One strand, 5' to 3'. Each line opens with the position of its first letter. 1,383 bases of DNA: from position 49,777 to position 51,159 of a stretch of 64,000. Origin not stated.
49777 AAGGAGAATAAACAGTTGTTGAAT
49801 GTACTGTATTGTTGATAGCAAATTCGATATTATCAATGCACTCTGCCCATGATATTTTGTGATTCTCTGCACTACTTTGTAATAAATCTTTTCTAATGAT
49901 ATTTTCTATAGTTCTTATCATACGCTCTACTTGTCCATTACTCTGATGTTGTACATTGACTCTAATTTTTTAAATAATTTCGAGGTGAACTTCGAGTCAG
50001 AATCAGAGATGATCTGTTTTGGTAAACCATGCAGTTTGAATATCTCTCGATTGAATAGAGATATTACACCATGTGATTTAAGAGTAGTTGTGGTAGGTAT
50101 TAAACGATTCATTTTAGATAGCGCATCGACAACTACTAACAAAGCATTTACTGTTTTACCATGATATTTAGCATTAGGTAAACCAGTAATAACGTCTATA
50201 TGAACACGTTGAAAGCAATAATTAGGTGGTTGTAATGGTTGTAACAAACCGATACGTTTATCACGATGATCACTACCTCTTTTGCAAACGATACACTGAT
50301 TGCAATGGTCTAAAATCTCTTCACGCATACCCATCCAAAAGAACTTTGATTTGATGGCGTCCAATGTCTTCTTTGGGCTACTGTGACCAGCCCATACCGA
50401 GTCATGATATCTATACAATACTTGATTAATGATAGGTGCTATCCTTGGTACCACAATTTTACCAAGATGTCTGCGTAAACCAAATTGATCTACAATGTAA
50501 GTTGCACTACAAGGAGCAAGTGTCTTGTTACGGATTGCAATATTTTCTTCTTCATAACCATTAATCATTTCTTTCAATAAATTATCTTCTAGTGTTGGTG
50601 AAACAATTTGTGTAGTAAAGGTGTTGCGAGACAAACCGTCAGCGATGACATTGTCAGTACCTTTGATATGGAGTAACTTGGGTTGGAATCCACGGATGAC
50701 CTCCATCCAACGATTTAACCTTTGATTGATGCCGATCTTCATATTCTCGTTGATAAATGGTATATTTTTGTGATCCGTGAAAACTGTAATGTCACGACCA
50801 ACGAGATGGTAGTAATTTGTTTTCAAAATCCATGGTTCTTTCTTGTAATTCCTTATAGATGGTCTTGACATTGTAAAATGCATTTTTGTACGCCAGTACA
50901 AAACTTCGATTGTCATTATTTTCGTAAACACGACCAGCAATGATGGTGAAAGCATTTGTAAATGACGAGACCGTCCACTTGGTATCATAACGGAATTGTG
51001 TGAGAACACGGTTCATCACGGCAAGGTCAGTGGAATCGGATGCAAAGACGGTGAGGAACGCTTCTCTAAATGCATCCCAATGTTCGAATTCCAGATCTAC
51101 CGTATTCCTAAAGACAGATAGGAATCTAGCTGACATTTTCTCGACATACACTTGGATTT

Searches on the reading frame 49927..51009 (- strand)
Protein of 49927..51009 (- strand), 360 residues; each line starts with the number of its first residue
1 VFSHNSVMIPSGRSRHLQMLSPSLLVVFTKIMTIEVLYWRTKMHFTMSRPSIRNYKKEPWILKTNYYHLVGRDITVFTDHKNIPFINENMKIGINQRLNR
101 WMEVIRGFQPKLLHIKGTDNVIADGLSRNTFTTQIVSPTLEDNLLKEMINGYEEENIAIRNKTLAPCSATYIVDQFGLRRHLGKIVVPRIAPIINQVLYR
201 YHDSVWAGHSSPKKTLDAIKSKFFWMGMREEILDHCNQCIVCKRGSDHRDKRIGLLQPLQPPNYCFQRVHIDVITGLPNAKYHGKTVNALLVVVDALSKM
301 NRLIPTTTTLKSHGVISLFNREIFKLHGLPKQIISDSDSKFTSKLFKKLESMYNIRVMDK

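Call 20: search_protein_families(library=pfam, proteins=[window:49927-51009:-], max_evalue=0.001)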
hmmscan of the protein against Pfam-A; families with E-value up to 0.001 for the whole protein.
window:49927-51009:- (360 aa): 3 families
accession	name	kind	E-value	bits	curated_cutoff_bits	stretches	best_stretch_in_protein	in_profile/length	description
PF17921.7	Integrase_H2C2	-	3.9e-15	56.2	25.5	1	194-244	6-55/59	Integrase zinc binding domain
PF00665.32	rve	-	7.8e-06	26.5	32.6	1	284-357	22-94/102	Integrase core domain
PF17917.7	RT_RNaseH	-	8.6e-05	23.1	24.8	1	60-107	59-104/105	RNase H-like domain found in reverse transcriptase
